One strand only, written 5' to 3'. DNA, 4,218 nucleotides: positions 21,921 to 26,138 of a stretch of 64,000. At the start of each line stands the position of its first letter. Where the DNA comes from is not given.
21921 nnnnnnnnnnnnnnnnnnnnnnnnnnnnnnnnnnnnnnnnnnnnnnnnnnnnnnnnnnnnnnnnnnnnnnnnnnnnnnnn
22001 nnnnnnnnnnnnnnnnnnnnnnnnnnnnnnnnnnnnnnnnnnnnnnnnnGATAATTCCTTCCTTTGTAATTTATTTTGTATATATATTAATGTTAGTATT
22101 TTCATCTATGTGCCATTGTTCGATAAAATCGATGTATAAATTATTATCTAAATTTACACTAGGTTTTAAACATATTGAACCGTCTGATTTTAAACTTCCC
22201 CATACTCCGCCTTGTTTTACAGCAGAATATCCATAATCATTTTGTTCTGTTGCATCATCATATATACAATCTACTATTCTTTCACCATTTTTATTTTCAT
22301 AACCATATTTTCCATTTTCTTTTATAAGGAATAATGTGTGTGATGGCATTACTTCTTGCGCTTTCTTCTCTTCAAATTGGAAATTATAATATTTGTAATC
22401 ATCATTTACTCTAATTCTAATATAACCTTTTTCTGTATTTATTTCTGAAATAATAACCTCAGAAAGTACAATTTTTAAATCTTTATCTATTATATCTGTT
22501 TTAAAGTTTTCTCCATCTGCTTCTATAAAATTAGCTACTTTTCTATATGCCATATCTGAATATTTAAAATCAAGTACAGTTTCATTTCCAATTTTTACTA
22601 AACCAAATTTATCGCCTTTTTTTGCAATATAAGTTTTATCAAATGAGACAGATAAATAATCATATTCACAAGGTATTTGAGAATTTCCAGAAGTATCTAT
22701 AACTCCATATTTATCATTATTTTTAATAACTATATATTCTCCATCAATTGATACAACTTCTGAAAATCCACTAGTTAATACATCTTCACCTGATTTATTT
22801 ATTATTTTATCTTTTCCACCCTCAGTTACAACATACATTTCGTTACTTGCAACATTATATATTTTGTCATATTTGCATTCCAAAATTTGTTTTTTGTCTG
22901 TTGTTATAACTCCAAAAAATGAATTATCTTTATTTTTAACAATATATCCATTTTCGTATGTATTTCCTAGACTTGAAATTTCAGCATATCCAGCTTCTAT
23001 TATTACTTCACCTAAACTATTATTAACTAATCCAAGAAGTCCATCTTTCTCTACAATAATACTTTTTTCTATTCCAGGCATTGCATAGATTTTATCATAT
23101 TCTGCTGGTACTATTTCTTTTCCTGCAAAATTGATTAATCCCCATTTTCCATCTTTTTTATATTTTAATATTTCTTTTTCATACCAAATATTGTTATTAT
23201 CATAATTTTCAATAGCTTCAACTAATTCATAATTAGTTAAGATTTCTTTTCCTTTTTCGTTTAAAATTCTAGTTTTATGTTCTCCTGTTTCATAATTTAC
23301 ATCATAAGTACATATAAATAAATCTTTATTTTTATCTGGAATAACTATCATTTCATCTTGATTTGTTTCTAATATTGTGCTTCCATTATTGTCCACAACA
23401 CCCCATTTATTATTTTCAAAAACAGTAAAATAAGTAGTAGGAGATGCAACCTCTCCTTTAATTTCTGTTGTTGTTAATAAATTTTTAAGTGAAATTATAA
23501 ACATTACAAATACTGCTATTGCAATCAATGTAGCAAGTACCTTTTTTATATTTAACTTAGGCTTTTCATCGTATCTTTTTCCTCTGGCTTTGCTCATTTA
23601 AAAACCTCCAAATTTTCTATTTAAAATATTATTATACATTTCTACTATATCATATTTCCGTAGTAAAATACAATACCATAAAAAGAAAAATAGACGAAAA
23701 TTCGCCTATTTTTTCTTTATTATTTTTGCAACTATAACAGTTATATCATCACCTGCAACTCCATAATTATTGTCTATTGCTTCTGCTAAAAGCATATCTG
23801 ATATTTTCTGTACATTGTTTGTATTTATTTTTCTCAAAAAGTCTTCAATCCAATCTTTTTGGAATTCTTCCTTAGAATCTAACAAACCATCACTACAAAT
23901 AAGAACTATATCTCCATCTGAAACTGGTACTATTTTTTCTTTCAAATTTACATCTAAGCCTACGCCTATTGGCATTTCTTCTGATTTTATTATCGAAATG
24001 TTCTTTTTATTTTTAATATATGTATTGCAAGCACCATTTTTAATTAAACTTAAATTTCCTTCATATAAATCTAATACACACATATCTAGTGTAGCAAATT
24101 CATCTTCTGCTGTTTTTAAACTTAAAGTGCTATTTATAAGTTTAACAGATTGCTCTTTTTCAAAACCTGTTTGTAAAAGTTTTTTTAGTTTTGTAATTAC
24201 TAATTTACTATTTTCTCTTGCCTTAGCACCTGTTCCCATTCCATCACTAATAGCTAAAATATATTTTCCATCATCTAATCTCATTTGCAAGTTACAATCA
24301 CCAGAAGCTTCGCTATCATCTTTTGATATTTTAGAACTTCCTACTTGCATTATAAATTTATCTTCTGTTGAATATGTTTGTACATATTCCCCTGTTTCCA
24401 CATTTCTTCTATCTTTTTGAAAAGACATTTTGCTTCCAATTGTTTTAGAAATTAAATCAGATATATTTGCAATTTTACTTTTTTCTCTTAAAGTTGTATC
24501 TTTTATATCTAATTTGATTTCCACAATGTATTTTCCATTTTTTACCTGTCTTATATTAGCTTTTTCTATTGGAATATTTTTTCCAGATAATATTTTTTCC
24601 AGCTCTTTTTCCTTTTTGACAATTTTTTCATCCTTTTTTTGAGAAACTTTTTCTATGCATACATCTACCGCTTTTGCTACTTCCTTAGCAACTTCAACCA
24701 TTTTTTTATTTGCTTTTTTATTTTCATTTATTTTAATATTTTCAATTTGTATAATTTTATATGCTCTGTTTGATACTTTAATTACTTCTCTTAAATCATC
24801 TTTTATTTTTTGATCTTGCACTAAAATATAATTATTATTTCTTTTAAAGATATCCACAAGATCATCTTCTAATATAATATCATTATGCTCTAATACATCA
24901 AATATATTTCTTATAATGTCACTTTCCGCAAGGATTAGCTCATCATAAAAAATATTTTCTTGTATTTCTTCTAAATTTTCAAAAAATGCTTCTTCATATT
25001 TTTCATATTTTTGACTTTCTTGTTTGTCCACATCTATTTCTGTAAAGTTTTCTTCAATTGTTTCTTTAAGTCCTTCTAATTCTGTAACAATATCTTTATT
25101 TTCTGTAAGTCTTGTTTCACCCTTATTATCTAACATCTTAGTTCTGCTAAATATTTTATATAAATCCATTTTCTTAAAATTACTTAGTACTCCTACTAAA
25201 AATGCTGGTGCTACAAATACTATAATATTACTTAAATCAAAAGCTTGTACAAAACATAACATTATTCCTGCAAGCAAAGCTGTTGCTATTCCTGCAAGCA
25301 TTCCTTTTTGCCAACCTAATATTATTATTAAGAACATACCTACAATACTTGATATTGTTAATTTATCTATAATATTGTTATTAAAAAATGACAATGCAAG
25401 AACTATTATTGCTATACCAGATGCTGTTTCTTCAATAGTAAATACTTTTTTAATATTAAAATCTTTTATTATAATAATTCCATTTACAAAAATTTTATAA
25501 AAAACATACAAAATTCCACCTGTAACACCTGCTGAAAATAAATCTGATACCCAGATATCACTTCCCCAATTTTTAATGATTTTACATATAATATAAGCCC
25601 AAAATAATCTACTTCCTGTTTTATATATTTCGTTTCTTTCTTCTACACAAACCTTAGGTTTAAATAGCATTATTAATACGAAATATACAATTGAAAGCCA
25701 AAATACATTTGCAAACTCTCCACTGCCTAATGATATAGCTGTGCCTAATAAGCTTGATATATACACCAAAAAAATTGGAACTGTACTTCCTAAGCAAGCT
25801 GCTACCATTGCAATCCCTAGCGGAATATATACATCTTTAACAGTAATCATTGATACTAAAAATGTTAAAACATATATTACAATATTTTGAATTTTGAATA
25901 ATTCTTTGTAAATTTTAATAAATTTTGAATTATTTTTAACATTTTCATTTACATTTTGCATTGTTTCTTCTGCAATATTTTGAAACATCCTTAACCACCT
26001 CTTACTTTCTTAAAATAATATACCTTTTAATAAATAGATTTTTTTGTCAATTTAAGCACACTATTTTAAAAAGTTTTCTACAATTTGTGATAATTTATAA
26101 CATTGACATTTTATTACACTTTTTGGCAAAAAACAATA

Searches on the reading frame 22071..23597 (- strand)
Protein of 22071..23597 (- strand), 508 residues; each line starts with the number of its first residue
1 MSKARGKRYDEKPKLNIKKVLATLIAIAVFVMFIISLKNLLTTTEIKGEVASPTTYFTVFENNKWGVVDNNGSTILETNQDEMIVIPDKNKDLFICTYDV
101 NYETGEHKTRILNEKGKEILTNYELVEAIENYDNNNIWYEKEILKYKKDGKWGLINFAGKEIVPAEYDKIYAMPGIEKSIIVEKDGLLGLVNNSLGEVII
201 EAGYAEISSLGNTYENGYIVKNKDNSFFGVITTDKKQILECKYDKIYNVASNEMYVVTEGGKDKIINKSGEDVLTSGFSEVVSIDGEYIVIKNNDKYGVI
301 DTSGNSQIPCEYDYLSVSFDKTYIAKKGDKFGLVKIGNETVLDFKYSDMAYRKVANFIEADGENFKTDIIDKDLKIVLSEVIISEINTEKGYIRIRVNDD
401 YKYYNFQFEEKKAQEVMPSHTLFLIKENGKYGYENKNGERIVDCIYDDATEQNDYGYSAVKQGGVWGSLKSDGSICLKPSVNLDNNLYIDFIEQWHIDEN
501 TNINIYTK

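Call 63: search_protein_families(library=pfam, proteins=[window:22071-23597:-], max_evalue=0.001)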
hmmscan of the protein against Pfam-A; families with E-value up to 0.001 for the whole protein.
window:22071-23597:- (508 aa): 1 family
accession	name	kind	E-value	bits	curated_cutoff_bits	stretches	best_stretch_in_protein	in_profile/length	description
PF14903.11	WG_beta_rep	-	8.3e-22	77.3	25.6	3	228-262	1-34/35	WG containing repeat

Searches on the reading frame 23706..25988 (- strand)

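Call 63: search_protein_families(library=pfam, proteins=[window:23706-25988:-], max_evalue=0.001)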
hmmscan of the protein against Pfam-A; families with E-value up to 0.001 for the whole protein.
window:23706-25988:- (760 aa): 2 families
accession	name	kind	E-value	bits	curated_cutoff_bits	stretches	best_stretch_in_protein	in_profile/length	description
PF07228.17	SpoIIE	-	4e-27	95.8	25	1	572-756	1-191/192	Stage II sporulation protein E (SpoIIE)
PF19732.4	SpoIIE_N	-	5.3e-05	22.4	27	1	12-274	18-277/605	Stage II sporulation protein E N-terminal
